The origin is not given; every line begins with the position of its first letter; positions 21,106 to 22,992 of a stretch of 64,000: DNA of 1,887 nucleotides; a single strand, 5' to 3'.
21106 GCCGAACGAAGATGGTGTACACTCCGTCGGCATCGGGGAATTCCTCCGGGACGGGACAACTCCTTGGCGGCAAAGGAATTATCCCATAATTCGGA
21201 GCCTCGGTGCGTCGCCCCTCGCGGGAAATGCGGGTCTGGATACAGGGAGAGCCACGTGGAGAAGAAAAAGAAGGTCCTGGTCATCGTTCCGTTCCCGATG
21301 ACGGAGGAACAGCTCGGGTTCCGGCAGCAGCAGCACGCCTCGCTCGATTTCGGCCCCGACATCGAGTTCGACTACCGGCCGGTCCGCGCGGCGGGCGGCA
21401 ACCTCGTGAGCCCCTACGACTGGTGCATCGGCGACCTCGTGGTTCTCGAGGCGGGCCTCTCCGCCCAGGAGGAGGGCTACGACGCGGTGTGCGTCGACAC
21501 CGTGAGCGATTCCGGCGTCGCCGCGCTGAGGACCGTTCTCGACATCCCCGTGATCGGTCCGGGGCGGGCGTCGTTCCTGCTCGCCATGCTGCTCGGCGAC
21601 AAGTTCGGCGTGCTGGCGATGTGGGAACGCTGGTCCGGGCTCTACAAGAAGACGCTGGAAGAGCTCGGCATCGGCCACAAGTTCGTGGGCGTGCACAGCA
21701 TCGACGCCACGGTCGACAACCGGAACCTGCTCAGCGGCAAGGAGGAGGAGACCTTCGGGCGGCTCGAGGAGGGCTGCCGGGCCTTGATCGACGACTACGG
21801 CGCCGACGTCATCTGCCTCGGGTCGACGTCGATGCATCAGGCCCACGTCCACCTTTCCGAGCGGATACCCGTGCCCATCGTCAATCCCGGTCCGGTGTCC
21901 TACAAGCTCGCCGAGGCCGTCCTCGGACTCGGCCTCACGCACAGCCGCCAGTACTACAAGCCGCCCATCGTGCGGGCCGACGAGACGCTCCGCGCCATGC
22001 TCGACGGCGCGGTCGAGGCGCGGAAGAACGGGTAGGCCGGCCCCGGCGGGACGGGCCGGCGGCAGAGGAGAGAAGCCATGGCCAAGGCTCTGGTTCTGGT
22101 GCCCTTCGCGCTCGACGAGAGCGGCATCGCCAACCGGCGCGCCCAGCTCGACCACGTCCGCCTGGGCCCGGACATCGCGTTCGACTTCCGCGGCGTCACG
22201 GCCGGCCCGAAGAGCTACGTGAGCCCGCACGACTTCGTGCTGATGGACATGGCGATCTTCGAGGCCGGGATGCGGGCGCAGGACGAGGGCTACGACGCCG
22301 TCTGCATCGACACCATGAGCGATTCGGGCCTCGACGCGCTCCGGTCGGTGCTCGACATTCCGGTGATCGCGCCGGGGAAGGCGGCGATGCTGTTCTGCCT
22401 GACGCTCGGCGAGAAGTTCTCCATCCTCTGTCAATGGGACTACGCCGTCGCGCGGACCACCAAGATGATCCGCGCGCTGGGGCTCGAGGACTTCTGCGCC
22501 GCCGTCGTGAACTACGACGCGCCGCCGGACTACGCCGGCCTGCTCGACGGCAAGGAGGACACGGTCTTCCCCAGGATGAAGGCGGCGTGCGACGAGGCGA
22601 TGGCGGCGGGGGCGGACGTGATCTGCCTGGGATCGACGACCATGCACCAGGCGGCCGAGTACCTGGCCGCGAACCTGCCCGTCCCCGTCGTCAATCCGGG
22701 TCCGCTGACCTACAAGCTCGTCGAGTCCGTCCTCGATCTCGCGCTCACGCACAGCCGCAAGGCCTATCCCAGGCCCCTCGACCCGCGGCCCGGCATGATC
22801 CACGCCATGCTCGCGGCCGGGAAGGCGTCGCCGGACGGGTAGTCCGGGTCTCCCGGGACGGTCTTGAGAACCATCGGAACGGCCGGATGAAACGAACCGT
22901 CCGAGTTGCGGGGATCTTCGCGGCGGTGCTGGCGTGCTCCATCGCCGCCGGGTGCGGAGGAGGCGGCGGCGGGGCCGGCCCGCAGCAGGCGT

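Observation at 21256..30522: Duplicated, mirror-arranged isochorismatase + polysaccharide-deacetylase cassette with two racemase-superfamily paralogs and an ICL/PEPM gene: candidate uncharacterised heterocycle/amide catabolic pathway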

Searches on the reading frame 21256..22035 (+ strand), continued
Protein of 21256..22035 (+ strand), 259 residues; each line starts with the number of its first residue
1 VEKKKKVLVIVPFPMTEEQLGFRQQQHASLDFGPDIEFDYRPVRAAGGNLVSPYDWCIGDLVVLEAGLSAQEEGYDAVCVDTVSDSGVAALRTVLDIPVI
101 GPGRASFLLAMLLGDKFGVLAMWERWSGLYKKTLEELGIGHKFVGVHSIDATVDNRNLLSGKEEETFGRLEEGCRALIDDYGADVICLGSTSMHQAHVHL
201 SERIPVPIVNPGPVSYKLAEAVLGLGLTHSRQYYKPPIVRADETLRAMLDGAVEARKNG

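Call 57: find_related_loci(query=A2, collection=metagenome_contigs, flank=10000)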
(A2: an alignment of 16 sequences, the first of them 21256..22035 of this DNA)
Query A2 (259 aa) in metagenome_contigs; peptide patterns used: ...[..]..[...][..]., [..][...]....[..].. (x = any residue, [..] = any of these).
600 stretches matched a pattern (row limit reached: there are more); 561 encode a relative of the query (tblastn E <= 1e-3); the best 80 are kept; 80 distinct loci.
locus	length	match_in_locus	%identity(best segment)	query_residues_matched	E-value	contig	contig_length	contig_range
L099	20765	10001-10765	87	4-258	8e-153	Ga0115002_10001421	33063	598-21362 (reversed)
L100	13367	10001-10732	62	5-249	2e-105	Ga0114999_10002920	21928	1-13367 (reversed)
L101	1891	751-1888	60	2-250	1e-110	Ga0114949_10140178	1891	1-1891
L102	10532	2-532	85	82-258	6e-102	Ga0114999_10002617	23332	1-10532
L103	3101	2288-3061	60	2-259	2e-104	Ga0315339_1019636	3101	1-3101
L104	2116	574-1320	62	6-255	4e-104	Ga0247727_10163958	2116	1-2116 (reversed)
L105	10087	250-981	58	5-249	8e-99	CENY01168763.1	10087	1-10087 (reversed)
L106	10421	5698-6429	58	5-249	3e-98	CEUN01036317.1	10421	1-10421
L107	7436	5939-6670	60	6-249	2e-97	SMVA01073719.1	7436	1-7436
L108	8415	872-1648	55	1-259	1e-95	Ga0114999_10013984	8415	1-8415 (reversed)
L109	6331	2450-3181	57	6-249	5e-95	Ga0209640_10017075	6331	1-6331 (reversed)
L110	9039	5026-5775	56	3-252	2e-94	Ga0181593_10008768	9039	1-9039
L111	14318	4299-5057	56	2-254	1e-93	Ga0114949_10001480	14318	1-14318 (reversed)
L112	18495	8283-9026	56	5-252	1e-93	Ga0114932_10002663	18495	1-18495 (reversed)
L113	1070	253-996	58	5-252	1e-101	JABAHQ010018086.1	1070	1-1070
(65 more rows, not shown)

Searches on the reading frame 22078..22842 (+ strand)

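Call 7: search_protein_families(library=pfam, proteins=[window:22078-22842:+], max_evalue=0.01)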
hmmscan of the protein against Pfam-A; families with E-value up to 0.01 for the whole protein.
window:22078-22842:+ (254 aa): 1 family
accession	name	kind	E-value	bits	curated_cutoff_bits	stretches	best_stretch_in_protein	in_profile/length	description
PF01177.27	Asp_Glu_race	-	2.2e-25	90.1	31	1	28-210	24-206/211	Asp/Glu/Hydantoin racemase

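Call 8: search_protein_families(library=ncbifam, proteins=[window:22078-22842:+], max_evalue=0.01)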
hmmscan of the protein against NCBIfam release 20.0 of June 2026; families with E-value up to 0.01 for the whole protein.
window:22078-22842:+ (254 aa): 1 family
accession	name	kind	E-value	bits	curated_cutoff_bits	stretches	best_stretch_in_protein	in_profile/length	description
TIGR00035.1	asp_race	subfamily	0.0077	15.8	93.1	0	153-206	51-104/236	amino acid racemase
